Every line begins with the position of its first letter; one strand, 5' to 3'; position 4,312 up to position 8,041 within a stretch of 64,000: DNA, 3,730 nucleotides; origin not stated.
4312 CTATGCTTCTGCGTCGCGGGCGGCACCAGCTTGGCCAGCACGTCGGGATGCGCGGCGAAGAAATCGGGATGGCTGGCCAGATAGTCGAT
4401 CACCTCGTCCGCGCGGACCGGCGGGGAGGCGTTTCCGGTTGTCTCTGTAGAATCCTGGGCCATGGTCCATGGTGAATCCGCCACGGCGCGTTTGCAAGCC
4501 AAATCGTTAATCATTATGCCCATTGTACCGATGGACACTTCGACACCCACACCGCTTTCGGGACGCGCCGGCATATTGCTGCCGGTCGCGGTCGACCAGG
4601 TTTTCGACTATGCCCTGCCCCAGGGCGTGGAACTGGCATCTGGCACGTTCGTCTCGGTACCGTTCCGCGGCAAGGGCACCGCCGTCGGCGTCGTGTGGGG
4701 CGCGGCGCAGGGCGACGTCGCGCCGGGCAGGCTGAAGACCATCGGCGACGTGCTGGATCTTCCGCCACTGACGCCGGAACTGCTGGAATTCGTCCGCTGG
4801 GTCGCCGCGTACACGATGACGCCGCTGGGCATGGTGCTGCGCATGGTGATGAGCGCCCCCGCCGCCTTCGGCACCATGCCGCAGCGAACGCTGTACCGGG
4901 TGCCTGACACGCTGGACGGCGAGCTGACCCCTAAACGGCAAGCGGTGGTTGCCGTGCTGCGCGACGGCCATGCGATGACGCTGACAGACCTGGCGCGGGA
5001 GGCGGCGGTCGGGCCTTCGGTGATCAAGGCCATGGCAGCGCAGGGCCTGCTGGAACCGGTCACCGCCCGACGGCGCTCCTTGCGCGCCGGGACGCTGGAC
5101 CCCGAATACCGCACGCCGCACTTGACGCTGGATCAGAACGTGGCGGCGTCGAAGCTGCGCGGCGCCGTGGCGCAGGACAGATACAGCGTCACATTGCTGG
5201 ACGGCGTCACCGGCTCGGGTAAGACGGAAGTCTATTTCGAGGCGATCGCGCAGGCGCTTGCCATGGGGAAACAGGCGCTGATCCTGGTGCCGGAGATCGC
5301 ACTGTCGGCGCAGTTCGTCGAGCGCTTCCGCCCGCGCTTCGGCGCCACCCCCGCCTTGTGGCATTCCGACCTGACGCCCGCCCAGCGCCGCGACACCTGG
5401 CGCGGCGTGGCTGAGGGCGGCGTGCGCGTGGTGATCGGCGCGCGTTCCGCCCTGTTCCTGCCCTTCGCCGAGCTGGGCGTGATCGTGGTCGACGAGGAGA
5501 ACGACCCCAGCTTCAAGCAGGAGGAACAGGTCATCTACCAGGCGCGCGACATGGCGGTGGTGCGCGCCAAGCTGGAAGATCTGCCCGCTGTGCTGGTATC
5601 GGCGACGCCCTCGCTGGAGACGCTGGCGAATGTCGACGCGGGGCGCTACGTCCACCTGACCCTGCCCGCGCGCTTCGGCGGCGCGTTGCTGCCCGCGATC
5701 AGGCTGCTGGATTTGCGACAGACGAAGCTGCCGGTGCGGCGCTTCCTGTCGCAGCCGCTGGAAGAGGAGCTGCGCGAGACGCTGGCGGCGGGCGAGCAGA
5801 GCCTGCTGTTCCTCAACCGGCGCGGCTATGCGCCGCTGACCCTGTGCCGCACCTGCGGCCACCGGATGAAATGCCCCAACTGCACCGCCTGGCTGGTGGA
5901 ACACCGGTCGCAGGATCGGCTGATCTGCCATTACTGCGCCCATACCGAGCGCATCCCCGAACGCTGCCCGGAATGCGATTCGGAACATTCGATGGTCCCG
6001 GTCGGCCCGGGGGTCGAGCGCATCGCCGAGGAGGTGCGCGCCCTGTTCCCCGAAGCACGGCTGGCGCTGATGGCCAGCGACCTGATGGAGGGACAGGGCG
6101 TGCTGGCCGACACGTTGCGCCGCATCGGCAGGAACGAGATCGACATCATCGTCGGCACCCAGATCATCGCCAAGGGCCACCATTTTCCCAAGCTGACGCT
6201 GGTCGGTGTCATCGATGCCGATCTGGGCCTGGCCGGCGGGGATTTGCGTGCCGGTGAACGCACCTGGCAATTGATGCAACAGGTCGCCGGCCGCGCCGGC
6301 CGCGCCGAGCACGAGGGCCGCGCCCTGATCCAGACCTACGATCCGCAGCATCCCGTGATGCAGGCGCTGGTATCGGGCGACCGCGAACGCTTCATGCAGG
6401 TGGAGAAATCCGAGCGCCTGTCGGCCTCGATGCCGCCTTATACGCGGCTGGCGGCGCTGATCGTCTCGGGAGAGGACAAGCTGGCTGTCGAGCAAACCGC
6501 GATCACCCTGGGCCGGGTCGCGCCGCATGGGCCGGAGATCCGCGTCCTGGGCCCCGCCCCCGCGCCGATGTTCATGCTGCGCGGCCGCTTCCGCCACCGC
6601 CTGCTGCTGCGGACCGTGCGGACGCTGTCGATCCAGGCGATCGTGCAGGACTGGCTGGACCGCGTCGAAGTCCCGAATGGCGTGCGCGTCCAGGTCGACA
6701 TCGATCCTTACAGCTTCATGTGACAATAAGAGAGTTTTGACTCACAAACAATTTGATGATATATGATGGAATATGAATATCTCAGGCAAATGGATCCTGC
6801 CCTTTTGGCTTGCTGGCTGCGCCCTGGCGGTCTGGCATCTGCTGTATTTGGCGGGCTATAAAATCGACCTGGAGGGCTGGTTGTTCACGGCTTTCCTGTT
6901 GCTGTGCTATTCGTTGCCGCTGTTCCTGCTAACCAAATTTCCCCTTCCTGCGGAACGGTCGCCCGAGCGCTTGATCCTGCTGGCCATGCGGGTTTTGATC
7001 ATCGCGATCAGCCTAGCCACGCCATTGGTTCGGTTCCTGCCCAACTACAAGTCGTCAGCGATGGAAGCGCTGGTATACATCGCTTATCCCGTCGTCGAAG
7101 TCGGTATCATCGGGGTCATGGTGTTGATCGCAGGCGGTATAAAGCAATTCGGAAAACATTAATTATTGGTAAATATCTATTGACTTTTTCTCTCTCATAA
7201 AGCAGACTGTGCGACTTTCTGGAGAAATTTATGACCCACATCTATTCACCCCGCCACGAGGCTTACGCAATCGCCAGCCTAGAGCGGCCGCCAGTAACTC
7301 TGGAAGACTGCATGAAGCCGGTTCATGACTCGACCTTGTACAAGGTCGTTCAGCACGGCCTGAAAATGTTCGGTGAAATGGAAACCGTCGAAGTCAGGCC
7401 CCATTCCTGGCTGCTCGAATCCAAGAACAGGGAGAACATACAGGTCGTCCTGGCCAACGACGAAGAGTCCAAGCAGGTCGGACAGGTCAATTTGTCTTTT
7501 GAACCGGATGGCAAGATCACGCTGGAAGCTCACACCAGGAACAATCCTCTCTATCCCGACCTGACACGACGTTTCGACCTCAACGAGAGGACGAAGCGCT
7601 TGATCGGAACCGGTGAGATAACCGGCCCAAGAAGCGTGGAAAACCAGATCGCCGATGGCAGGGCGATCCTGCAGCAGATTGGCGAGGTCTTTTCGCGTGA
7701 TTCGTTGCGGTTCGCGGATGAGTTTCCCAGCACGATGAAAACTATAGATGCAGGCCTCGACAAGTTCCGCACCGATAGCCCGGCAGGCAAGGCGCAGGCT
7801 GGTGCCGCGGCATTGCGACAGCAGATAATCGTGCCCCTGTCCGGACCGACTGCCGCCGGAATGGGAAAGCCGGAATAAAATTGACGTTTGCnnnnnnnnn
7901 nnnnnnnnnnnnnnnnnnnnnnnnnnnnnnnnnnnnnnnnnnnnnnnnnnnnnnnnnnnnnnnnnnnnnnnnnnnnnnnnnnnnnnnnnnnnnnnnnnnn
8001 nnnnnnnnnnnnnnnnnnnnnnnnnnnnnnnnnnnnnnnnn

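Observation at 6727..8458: Low-GC islet downstream of priA: small membrane protein, unknown 215-aa protein and a DUF488 protein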

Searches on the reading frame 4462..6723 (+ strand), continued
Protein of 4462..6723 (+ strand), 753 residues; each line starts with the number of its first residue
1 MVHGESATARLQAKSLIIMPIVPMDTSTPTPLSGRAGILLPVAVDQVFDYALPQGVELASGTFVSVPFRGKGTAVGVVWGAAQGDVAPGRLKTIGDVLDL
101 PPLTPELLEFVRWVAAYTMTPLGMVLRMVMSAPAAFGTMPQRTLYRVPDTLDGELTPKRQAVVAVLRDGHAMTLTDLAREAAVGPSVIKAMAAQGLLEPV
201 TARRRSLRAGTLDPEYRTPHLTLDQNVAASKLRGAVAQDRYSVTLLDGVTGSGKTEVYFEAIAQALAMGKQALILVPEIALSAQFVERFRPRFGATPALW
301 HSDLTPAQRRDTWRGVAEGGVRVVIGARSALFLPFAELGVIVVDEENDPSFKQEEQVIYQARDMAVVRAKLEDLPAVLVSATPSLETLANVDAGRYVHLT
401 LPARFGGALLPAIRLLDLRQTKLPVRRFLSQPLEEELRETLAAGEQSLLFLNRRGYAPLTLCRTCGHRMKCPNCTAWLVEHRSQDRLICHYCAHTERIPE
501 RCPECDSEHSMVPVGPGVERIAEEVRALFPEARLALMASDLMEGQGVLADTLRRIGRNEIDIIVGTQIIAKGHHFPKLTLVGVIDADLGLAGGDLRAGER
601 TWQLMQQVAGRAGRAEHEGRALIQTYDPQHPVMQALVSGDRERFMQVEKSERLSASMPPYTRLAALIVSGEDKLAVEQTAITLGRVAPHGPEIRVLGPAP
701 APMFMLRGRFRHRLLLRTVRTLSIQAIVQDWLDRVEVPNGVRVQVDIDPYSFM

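Call 80: search_protein_families(library=padloc, proteins=[window:4462-6723:+], max_evalue=0.001)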
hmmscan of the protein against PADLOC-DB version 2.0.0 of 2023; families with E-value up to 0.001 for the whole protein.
window:4462-6723:+ (753 aa): 0 families

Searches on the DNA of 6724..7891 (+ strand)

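Call 88: search_dna_similar(query=window:6724-7891:+, collection=plasmids, mode=distant, max_evalue=0.01, max_rows=10)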
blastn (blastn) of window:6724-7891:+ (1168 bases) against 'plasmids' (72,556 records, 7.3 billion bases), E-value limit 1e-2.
No match.

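Call 89: search_dna_similar(query=window:6724-7891:+, collection=phages, mode=distant, max_evalue=0.01, max_rows=10)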
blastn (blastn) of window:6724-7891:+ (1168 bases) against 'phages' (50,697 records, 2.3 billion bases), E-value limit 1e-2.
No match.

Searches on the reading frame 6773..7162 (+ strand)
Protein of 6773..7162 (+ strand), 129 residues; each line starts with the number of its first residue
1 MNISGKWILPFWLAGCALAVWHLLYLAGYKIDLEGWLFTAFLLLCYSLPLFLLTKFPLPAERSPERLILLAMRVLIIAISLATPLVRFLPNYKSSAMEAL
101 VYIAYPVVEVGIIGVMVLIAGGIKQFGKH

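Call 3: search_protein_families(library=pfam, proteins=[window:6773-7162:+], max_evalue=1)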
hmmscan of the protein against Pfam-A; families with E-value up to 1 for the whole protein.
window:6773-7162:+ (129 aa): 0 families

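Call 4: search_protein_families(library=padloc, proteins=[window:6773-7162:+], max_evalue=1)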
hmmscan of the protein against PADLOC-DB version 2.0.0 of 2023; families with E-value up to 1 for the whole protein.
window:6773-7162:+ (129 aa): 0 families

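Call 5: search_protein_families(library=ncbifam, proteins=[window:6773-7162:+], max_evalue=1)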
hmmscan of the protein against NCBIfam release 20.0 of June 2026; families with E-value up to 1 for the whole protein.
window:6773-7162:+ (129 aa): 1 family
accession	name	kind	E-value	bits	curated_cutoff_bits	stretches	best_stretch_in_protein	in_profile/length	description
NF047564.1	PSM_export_PmtD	equivalog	0.024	14.3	220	1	36-105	136-200/242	phenol-soluble modulin export ABC transporter permease subunit PmtD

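Call 10: find_homologous_proteins(query=window:6773-7162:+)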
Query window:6773-7162:+ (129 aa): 1 proteins with E <= 0.001 among 14 candidates.
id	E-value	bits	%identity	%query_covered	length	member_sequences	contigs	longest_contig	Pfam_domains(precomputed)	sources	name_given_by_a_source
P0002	5.8e-77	274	100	100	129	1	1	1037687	-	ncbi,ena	-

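Call 53: search_protein_families(library=phrogs, proteins=[window:6773-7162:+], max_evalue=0.1)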
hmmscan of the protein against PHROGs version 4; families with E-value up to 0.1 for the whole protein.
window:6773-7162:+ (129 aa): 0 families

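Call 90: search_dna_similar(query=window:6773-7162:+, collection=plasmids, mode=protein, max_evalue=1, max_rows=10)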
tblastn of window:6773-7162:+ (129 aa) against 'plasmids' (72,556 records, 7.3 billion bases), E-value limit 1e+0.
No match.

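Call 92: search_solved_structures(query=window:6773-7162:+, max_evalue=10)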
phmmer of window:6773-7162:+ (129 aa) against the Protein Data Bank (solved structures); distinct sequences matched with E-value up to 10: 1.
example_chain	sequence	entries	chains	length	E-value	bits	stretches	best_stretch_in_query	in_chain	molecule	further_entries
6hxp_A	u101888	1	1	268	1.6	12.2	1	11-86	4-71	Citryl-CoA lyase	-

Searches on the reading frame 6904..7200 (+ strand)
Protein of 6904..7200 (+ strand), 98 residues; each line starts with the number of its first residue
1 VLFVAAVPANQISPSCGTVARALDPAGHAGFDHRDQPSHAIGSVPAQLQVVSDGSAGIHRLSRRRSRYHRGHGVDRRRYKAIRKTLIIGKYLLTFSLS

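Call 59: search_protein_families(library=pfam, proteins=[window:6904-7200:+], max_evalue=0.1)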
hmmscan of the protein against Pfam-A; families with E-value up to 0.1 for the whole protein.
window:6904-7200:+ (98 aa): 0 families

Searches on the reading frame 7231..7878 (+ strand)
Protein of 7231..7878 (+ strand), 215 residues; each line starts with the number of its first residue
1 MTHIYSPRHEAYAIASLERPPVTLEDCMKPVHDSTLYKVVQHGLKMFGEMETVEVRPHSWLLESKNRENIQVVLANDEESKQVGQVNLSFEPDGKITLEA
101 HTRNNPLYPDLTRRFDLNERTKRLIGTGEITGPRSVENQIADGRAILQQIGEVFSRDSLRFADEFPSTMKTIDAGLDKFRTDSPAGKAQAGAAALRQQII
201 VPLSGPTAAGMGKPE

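Call 3: search_protein_families(library=pfam, proteins=[window:7231-7878:+], max_evalue=1)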
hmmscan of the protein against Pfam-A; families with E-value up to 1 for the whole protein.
window:7231-7878:+ (215 aa): 1 family
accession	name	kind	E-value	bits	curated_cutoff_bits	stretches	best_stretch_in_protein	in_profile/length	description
PF23898.1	Crass_capsid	-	0.16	10.7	27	1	20-83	31-97/496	Crassvirus major capsid protein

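Call 4: search_protein_families(library=padloc, proteins=[window:7231-7878:+], max_evalue=1)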
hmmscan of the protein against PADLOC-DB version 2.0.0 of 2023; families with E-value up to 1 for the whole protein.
window:7231-7878:+ (215 aa): 0 families

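Call 5: search_protein_families(library=ncbifam, proteins=[window:7231-7878:+], max_evalue=1)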
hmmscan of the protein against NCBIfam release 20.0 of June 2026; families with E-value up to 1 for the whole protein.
window:7231-7878:+ (215 aa): 0 families

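Call 6: find_homologous_proteins(query=window:7231-7878:+)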
Query window:7231-7878:+ (215 aa): 1 proteins with E <= 0.001 among 534 candidates.
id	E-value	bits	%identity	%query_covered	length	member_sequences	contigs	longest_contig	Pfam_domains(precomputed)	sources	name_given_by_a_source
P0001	2.5e-138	477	100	100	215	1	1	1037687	-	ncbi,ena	-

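Call 9: find_encoding_contigs(protein=P0001, flank=10000, max_places=6)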
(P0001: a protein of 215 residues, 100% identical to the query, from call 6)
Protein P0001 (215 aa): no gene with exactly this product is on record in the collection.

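Call 13: search_protein_representatives(protein=window:7231-7878:+)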
Query: 215 residues. Proteins with E-value up to 0.001 (for the whole library): 2; up to 1e-10: 1; up to 1e-30: 1. The best 2 are listed.
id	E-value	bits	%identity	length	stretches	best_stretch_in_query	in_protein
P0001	7.9e-139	476.6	100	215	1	1-215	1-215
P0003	3.8e-04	36.8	25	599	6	120-177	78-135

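Call 24: predict_structure(protein=window:7231-7878:+)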
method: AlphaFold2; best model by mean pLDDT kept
length: 215 residues; sequences in the alignment: 1
mean_pLDDT: 40.9   pTM: 0.33
mean pLDDT of the five models: 40.9, 39.7, 37.0, 36.2, 34.1
residues with pLDDT >= 90: 0; 70-90: 0; 50-70: 27; < 50: 188
segments of 3 or more residues with pLDDT < 50: 1-81, 103-109, 120-147, 149-215
pLDDT, mean of each block of 10 residues (from residue 1): 31 33 36 39 38 34 34 43 51 55 46 52 43 40 48 40 41 42 42 35 38 39
secondary structure, 60 per line:
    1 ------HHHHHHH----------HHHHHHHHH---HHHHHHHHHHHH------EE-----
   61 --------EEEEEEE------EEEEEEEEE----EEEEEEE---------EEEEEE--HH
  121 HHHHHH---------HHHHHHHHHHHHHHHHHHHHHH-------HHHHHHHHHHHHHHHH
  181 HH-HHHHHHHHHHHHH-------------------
elements in order: H7-13 H24-32 H36-47 E69-75 E82-90 E95-101 E111-116 H119-126 H136-157 H165-182 H184-196

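Call 47: find_related_loci(query=window:7231-7878:+, collection=viral_contigs, flank=5000)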
Query window:7231-7878:+ (215 aa) in viral_contigs; peptide patterns used: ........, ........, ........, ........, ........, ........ (x = any residue, [..] = any of these).
6 stretches matched a pattern, but none encodes a relative of the query by tblastn (E <= 1e-3).

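Call 53: search_protein_families(library=phrogs, proteins=[window:7231-7878:+], max_evalue=0.1)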
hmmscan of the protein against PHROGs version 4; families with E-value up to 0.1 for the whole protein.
window:7231-7878:+ (215 aa): 0 families

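Call 55: search_dna_similar(query=window:7231-7878:+, collection=plasmids, mode=protein, max_evalue=1, max_rows=10)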
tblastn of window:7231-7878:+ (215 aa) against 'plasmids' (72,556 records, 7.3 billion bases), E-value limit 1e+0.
Records with a match: 1; places in all: 1; records where one place covers at least 80% of the query: 0.
Best place of each record, by identity: <60% 1.
By first word of the organism name: Methylobacterium 1.
By predicted mobility (MOB-suite, as given by PLSDB): mobilizable 1.
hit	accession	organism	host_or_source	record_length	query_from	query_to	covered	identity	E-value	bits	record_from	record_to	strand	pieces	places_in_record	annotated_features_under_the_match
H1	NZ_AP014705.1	Methylobacterium aquaticum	-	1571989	30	109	37%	31.7%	6e-1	39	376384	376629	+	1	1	none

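Call 56: search_dna_similar(query=window:7231-7878:+, collection=phages, mode=protein, max_evalue=1, max_rows=10)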
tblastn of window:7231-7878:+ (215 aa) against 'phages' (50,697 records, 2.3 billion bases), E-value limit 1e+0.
No match.

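Call 57: get_annotated_region(hit=H1, flank=4000)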
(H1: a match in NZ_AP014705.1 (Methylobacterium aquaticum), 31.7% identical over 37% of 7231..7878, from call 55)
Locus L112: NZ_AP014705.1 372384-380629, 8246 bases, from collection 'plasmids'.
description: Methylobacterium aquaticum strain MA-22A plasmid pMaq22A_1p, complete sequence
organism: Methylobacterium aquaticum (NCBI taxid 270351)
taxonomy: Bacteria; Pseudomonadota; Alphaproteobacteria; Hyphomicrobiales; Methylobacteriaceae; Methylobacterium; Methylobacterium aquaticum
host: -; source: -; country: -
typing (MOB-suite, as given by PLSDB): mobilizable; relaxase MOBP
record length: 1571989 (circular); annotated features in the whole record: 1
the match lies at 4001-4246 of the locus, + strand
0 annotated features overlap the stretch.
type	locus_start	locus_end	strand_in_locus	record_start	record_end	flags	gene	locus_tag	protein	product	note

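Call 91: search_solved_structures(query=window:7231-7878:+, max_evalue=10)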
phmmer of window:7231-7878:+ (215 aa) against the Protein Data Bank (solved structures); distinct sequences matched with E-value up to 10: 4.
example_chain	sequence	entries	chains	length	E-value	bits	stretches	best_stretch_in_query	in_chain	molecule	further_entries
6fvt_d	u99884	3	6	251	0.86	12.8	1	18-83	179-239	Proteasome subunit alpha type-4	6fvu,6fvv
6fvw_d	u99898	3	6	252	0.86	12.7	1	18-83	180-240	Proteasome subunit alpha type-4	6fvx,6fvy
10mt_C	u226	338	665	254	0.88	12.7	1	18-83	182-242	Proteasome subunit alpha type-4 | PROTEASOME COMPONENT PRE6 | HLJ1_G0048980.mRNA.1.CDS.1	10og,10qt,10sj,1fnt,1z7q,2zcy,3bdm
4v7o_AI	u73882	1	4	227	1.5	12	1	18-81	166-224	Proteasome component PRE6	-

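Call 94: fold_search(model_id=the predicted structure, library=pdb)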
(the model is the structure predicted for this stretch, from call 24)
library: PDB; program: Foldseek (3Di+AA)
matches with E <= 10: 570; with E <= 0.001: 0
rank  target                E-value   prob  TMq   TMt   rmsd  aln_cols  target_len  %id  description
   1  4ezp_B                1.1e-02  0.47  0.17  0.16  16.8       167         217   14  Crystal structure of the substrate binding domain of E.coli DnaK in complex with A3-APO(residues 1 to 20) (released 2013-04-17)
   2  4ezq_A                1.2e-02  0.44  0.16  0.16  17.9       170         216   16  Crystal structure of the substrate binding domain of E.coli DnaK in complex with the C-terminal part of pyrrhocoricin  (released 2013-04-17)
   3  4ezy_A                1.2e-02  0.33  0.14  0.14  19.0       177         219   13  Crystal structure of the substrate binding domain of E.coli DnaK in complex with the designer peptide NRLILTG (released 2013-04-17)
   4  3dpo_B                1.6e-02  0.51  0.18  0.18  16.8       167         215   14  Crystal structure of the substrate binding domain of E. coli DnaK in complex with a short pyrrhocoricin-derived inhibi (released 2009-03-10)
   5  4e81_B                1.7e-02  0.33  0.15  0.14  18.6       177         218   12  Crystal structure of the substrate binding domain of E.coli DnaK in complex with a short apidaecin peptide (released 2012-05-30)
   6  3dpo_A                1.9e-02  0.47  0.18  0.18  17.4       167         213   12  Crystal structure of the substrate binding domain of E. coli DnaK in complex with a short pyrrhocoricin-derived inhibi (released 2009-03-10)
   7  4r5k_A                2.3e-02  0.35  0.16  0.15  17.4       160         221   12  Crystal structure of the DnaK C-terminus (Dnak-SBD-B) (released 2014-09-10)
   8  4r5k_B                2.6e-02  0.30  0.15  0.14  20.0       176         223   10  Crystal structure of the DnaK C-terminus (Dnak-SBD-B) (released 2014-09-10)
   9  3qnj_B                2.8e-02  0.41  0.18  0.18  17.0       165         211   14  Crystal structure of the substrate binding domain of E.coli DnaK in complex with the antimicrobial peptide oncocin (released 2011-03-23)
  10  3dpp_B                3.3e-02  0.38  0.18  0.18  17.5       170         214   12  Crystal structure of the substrate binding domain of E. coli DnaK in complex with a long pyrrhocoricin-derived inhibit (released 2009-03-10)
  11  1dkx_A                3.5e-02  0.25  0.14  0.14  18.1       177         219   11  THE SUBSTRATE BINDING DOMAIN OF DNAK IN COMPLEX WITH A SUBSTRATE PEPTIDE, DETERMINED FROM TYPE 1 SELENOMETHIONYL CRYST (released 1996-12-07)
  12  4r5j_C                3.5e-02  0.25  0.14  0.14  18.2       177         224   10  Crystal structure of the DnaK C-terminus (Dnak-SBD-A) (released 2014-09-10)
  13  1dky_A                3.7e-02  0.28  0.15  0.15  17.4       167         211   12  THE SUBSTRATE BINDING DOMAIN OF DNAK IN COMPLEX WITH A SUBSTRATE PEPTIDE, DETERMINED FROM TYPE 2 NATIVE CRYSTALS (released 1996-12-07)
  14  4r5g_B                3.7e-02  0.21  0.13  0.14  16.9       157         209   13  Crystal structure of the DnaK C-terminus with the inhibitor PET-16 (released 2014-09-10)
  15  4r5j_D                3.9e-02  0.33  0.16  0.16  17.8       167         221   13  Crystal structure of the DnaK C-terminus (Dnak-SBD-A) (released 2014-09-10)
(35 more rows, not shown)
